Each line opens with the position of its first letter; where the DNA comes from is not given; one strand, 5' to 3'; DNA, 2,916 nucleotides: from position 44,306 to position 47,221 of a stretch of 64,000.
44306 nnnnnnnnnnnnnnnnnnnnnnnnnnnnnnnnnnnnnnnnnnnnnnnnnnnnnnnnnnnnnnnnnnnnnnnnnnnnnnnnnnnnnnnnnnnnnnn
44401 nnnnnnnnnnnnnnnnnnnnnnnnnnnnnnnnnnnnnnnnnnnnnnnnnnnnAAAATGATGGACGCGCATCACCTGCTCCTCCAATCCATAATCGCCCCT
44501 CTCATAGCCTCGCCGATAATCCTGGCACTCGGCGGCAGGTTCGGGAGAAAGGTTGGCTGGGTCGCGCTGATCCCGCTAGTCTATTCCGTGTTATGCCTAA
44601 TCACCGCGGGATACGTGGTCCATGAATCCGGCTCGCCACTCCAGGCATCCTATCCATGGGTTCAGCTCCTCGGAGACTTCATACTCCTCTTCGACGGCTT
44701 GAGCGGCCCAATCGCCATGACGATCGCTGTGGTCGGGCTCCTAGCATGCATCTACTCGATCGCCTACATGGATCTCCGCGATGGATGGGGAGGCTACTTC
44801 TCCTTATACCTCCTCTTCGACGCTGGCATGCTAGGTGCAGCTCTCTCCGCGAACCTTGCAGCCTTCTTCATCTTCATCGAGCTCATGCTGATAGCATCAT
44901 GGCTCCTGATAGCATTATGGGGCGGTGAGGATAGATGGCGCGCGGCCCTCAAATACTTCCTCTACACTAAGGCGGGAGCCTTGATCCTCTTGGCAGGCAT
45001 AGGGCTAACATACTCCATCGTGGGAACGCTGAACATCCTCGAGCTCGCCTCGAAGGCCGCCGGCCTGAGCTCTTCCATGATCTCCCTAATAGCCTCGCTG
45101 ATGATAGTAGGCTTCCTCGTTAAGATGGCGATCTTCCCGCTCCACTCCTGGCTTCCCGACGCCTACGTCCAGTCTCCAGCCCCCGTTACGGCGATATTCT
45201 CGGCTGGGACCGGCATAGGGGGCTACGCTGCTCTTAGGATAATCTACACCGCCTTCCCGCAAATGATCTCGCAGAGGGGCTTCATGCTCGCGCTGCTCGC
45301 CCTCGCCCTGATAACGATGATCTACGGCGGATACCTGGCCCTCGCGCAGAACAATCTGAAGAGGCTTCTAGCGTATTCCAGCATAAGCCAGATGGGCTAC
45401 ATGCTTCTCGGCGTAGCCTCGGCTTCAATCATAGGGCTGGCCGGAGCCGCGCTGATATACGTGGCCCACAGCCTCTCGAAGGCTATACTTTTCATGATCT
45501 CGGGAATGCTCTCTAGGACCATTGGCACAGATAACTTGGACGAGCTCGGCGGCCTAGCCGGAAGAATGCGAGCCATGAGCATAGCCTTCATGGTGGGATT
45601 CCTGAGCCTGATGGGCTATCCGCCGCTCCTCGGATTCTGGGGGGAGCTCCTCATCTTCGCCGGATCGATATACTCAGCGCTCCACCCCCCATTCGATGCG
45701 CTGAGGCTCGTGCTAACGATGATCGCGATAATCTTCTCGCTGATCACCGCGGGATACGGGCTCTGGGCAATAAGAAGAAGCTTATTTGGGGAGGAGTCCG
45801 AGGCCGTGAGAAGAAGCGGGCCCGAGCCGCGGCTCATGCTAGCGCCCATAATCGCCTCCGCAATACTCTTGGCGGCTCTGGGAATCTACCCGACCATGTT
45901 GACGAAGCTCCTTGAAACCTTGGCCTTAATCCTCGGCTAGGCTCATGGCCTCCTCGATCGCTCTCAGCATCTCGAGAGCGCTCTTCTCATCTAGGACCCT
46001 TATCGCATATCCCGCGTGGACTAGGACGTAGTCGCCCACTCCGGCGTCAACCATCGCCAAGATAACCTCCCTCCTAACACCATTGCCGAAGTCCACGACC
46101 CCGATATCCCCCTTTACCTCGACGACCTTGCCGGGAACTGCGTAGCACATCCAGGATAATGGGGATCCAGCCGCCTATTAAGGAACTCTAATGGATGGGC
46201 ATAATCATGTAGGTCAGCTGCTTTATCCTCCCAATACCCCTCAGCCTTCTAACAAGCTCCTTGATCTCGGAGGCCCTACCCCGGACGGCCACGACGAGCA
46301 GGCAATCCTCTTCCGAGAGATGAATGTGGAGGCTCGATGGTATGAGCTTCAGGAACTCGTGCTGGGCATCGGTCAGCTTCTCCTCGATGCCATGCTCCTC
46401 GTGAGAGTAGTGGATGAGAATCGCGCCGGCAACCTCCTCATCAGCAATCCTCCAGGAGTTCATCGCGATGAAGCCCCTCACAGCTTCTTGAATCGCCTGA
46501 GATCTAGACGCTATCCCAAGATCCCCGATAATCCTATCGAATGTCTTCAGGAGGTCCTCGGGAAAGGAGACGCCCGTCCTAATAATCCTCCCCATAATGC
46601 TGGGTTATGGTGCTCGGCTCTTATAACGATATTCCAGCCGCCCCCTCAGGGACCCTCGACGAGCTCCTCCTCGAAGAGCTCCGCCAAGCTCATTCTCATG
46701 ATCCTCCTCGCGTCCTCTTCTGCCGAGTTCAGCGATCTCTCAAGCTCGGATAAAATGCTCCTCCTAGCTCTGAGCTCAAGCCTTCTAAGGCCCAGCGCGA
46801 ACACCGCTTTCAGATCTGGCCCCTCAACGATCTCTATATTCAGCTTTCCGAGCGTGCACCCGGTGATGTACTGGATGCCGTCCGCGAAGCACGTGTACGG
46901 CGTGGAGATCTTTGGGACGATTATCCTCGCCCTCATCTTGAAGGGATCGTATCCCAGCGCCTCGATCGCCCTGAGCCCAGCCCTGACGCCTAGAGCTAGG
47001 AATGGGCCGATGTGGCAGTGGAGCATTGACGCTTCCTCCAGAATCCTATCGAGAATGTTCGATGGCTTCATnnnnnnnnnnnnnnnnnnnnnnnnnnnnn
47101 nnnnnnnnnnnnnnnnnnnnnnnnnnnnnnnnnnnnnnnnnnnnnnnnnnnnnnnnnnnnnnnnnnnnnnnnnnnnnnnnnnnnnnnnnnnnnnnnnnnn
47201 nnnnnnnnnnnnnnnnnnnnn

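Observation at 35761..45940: Complex-I-like 12-gene cluster whose NuoD homologue keeps all four Ni-Fe cysteine ligands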

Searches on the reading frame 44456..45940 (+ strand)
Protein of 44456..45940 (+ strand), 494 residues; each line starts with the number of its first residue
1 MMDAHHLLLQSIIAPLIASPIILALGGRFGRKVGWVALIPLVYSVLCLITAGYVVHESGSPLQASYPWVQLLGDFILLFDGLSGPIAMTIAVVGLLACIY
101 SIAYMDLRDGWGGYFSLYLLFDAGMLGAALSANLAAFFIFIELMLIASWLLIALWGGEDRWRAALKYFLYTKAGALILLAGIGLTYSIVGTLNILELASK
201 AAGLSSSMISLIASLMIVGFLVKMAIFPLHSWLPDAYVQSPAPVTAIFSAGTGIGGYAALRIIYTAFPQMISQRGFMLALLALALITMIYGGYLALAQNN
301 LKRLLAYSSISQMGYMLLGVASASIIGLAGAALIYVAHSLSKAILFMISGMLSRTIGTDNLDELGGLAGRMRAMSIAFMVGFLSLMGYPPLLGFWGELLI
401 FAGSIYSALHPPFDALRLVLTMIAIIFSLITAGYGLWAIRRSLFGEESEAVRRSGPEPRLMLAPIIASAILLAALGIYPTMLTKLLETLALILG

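Call 5: search_protein_families(library=pfam, proteins=[window:44456-45940:+], max_evalue=0.01)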
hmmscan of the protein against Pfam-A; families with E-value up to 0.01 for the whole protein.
window:44456-45940:+ (494 aa): 3 families
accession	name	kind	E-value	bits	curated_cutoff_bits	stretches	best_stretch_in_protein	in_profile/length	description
PF00361.26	Proton_antipo_M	-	2.1e-69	234.4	21.5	1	131-405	1-276/294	NADH:quinone oxidoreductase/Mrp antiporter, TM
PF00662.26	Proton_antipo_N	-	2.1e-06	28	24.5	1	74-115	10-51/51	NADH-Ubiquinone oxidoreductase (complex I), chain 5 N-terminus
PF10125.14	NADHdeh_related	-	0.0096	15.8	27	1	126-228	82-180/218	NADH dehydrogenase I, subunit N related protein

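Call 24: search_protein_families(library=ncbifam, proteins=[window:44456-45940:+], max_evalue=0.001)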
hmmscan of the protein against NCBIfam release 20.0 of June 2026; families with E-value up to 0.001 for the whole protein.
window:44456-45940:+ (494 aa): 76 families (the best 25 are shown)
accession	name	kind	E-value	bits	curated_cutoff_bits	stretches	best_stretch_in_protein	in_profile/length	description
TIGR01972.1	NDH_I_M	subfamily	1.9e-90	303.8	263.8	1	12-488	5-477/486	NADH-quinone oxidoreductase subunit M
NF006240.0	PRK08376.1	subfamily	2.7e-71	241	662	1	75-484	84-497/521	putative monovalent cation/H+ antiporter subunit D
NF009212.0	PRK12561.1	subfamily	2.3e-64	218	645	1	7-488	8-490/531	NAD(P)H-quinone oxidoreductase subunit 4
NF009308.0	PRK12665.1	equivalog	5.4e-64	216.6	585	1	6-431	7-426/531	Na+/H+ antiporter subunit D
NF009306.0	PRK12663.1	equivalog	4.2e-63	213.8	542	1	7-488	5-476/498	Na+/H+ antiporter subunit D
NF009287.0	PRK12647.1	equivalog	6.4e-63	213.5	937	1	8-486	3-474/773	putative monovalent cation/H+ antiporter subunit A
NF005097.0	PRK06525.1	equivalog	1e-62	212.5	430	1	7-470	4-466/480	hydrogenase 4 subunit D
NF004500.0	PRK05846.1-4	equivalog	4.6e-62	210.4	550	1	6-487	5-496/525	NADH-quinone oxidoreductase subunit M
NF005818.0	PRK07691.1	equivalog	8.9e-62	209.7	586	1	6-489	4-479/496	Na+/H+ antiporter subunit D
NF005611.0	PRK07363.1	equivalog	1.5e-60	205.2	764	1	36-488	35-476/501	NADH-quinone oxidoreductase subunit M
NF002713.0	PRK02546.1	subfamily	1.1e-59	202.4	827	1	7-487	10-492/533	NAD(P)H-quinone oxidoreductase subunit 4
NF005060.0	PRK06473.1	equivalog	3.5e-59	200.9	747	1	12-488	6-476/500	NADH-quinone oxidoreductase subunit M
NF006419.0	PRK08668.1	equivalog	9.5e-58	196.4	617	1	9-489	5-477/613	NADH dehydrogenase subunit M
NF004499.0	PRK05846.1-3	equivalog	3.7e-57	194.2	585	1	12-486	11-477/502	NADH-quinone oxidoreductase subunit M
NF006241.0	PRK08377.1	equivalog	5.1e-57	194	645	1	44-487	38-471/494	NADH dehydrogenase subunit N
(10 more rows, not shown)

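Call 34: search_solved_structures(query=window:44456-45940:+, max_evalue=1e-20, show_alignments=3)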
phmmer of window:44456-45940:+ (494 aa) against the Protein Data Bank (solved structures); distinct sequences matched with E-value up to 1e-20: 81 (the best 60 are shown).
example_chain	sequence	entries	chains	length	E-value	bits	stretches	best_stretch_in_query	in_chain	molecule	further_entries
6cfw_H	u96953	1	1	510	7.7e-53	183.4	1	50-483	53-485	Monovalent cation/H+ antiporter subunit D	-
6tjv_D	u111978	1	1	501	7.8e-53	183.3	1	9-489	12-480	NADH dehydrogenase subunit 4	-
6hum_D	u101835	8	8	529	7.3e-50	173.6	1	11-487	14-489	NAD(P)H-quinone oxidoreductase chain 4 1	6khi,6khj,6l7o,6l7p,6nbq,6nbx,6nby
8qby_M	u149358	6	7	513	3.3e-45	158.2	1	12-485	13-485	NADH dehydrogenase subunit M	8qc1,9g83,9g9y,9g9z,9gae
7qru_D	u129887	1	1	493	6.1e-45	157.3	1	6-472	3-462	Na+/H+ antiporter subunit D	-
7p61_M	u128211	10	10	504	1.2e-44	156.4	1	14-482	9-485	NADH dehydrogenase I subunit M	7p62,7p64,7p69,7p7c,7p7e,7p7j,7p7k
3rko_M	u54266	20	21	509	1.2e-44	156.3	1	14-482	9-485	NADH-QUINONE OXIDOREDUCTASE SUBUNIT M | NADH dehydrogenase I subunit M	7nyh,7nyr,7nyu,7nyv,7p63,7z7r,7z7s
6z16_D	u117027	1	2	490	3e-42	148.5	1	6-442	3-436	Multisubunit Na+/H+ antiporter, D subunit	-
7wff_D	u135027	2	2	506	3.5e-41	144.9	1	12-485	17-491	NAD(P)H-quinone oxidoreductase chain 4, chloroplastic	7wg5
7qru_A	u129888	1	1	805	5e-41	144.4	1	13-484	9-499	Na+/H+ antiporter subunit A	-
9grx_D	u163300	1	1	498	8e-40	140.4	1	11-485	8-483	NAD(P)H-quinone oxidoreductase chain 4, chloroplastic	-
6z16_A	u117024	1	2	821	1.5e-39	139.6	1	32-484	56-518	Multisubunit Na+/H+ antiporter, A subunit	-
9grx_F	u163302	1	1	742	1.5e-39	139.6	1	66-408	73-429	NAD(P)H-quinone oxidoreductase subunit 5, chloroplastic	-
6u8y_H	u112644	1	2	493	3.9e-38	134.9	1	12-485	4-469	NADH dehydrogenase subunit N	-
7eu3_D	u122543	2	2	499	7e-38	134.1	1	12-485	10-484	NAD(P)H-quinone oxidoreductase chain 4, chloroplastic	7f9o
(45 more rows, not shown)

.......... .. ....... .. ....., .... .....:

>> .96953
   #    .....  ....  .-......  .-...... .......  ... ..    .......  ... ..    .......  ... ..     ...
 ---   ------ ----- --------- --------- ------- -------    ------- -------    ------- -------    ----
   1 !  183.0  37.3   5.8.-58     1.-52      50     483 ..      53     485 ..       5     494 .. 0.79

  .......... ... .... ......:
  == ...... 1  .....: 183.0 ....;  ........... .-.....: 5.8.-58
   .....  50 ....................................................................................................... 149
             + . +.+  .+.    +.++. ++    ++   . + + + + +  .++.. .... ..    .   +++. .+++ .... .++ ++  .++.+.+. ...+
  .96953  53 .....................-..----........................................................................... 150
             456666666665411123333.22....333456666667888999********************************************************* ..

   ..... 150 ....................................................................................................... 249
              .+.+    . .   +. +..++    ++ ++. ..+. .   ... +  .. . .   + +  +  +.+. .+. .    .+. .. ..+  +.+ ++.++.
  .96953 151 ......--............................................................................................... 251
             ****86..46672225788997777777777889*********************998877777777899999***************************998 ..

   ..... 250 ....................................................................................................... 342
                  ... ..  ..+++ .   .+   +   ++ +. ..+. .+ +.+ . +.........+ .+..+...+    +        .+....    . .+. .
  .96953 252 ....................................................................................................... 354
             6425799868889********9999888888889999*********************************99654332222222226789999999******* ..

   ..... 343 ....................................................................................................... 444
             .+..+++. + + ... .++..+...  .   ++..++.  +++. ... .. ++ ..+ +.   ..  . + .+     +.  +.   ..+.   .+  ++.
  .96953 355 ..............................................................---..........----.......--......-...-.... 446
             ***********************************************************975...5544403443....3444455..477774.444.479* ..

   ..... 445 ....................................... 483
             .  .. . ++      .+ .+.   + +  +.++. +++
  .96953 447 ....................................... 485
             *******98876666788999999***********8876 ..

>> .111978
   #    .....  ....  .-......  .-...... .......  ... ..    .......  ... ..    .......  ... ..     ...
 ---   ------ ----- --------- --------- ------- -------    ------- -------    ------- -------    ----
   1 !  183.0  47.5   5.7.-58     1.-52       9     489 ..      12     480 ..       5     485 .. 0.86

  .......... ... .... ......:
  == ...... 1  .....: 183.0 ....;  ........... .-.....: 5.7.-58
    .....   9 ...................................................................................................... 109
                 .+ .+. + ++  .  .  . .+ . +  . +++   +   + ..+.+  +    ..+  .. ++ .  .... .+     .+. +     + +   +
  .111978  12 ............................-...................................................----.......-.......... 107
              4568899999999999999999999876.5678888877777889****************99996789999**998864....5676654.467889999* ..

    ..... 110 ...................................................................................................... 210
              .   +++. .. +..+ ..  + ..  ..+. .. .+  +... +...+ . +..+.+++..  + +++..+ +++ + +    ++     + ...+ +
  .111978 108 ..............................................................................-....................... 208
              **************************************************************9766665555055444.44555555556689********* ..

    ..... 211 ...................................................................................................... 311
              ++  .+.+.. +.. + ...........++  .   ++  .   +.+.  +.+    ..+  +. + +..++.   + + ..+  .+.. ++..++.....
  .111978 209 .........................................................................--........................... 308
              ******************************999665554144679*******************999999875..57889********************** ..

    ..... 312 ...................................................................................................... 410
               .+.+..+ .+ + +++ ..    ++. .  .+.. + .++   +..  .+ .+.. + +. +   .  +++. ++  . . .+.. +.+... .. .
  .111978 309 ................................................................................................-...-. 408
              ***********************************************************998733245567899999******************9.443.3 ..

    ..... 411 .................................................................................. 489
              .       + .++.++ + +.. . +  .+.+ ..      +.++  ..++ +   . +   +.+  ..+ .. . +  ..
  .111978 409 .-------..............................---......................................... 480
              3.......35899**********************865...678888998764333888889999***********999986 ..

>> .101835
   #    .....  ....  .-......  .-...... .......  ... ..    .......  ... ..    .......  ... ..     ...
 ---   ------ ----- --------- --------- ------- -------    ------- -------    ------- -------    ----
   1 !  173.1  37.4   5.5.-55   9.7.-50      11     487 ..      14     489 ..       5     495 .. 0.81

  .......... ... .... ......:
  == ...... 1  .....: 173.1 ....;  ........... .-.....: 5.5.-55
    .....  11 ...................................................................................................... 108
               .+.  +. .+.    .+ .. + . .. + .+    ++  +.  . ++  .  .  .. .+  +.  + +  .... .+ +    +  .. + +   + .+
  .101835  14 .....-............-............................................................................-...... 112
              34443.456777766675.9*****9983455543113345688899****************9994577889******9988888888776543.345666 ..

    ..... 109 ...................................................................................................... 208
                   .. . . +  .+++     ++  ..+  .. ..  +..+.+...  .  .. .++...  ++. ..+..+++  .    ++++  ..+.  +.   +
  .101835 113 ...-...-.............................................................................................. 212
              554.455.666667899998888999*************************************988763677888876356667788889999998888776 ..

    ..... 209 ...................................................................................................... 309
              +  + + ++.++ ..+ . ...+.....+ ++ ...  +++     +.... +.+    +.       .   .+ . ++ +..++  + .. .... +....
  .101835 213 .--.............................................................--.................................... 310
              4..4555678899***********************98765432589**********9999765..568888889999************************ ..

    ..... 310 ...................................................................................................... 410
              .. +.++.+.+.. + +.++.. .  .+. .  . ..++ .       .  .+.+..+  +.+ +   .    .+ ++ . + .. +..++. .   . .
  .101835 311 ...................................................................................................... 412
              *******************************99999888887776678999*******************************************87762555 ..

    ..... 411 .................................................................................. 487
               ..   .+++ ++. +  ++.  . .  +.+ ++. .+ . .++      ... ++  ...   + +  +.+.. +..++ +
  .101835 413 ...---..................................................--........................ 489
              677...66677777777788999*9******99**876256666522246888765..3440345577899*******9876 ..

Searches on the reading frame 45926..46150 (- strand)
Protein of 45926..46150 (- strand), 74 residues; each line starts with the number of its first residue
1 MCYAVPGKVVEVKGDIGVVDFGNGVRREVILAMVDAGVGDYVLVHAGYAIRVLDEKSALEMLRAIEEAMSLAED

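Call 68: search_protein_families(library=ncbifam, proteins=[window:45926-46150:-], max_evalue=0.00001)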
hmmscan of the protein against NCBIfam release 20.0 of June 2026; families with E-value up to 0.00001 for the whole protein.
window:45926-46150:- (74 aa): 3 families
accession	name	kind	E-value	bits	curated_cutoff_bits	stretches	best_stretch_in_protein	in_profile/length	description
TIGR00074.1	hypC_hupF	subfamily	8.5e-19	67.2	48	1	1-69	1-69/80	HypC/HybG/HupF family hydrogenase formation chaperone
NF007712.0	PRK10409.1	equivalog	4e-10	39.8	136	1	1-69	1-75/90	HypC/HybG/HupF family hydrogenase formation chaperone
NF007721.0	PRK10413.1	equivalog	9.1e-10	38.3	115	1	1-66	1-73/87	hydrogenase maturation factor HybG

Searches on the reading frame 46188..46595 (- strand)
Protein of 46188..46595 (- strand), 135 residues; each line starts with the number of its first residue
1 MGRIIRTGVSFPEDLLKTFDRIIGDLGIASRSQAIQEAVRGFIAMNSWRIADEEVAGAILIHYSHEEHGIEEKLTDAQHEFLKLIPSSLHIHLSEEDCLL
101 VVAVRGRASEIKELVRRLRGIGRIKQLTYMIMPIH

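Call 5: search_protein_families(library=pfam, proteins=[window:46188-46595:-], max_evalue=0.01)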
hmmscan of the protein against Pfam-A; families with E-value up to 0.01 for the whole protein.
window:46188-46595:- (135 aa): 2 families
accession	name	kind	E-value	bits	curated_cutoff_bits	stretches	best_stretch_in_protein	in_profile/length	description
PF08753.17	NikR_C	-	5.9e-22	78.1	22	1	56-131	1-76/77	NikR C terminal nickel binding domain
PF01402.27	RHH_1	-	3.4e-05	24.1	20.5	1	6-40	1-34/39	Ribbon-helix-helix protein, copG family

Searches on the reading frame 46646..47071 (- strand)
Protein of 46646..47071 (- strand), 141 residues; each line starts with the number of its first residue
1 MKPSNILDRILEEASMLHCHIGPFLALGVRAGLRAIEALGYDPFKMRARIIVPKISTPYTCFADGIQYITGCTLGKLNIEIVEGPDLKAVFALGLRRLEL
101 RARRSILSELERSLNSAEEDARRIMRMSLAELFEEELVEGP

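Call 5: search_protein_families(library=pfam, proteins=[window:46646-47071:-], max_evalue=0.01)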
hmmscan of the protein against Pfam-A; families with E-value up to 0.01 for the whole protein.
window:46646-47071:- (141 aa): 1 family
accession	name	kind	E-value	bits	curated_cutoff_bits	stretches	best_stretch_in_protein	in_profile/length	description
PF02663.19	FmdE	-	1e-14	55.2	22.9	1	18-90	2-70/133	FmdE, Molybdenum formylmethanofuran dehydrogenase operon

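Call 68: search_protein_families(library=ncbifam, proteins=[window:46646-47071:-], max_evalue=0.00001)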
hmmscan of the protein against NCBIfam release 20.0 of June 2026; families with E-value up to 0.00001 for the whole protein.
window:46646-47071:- (141 aa): 0 families
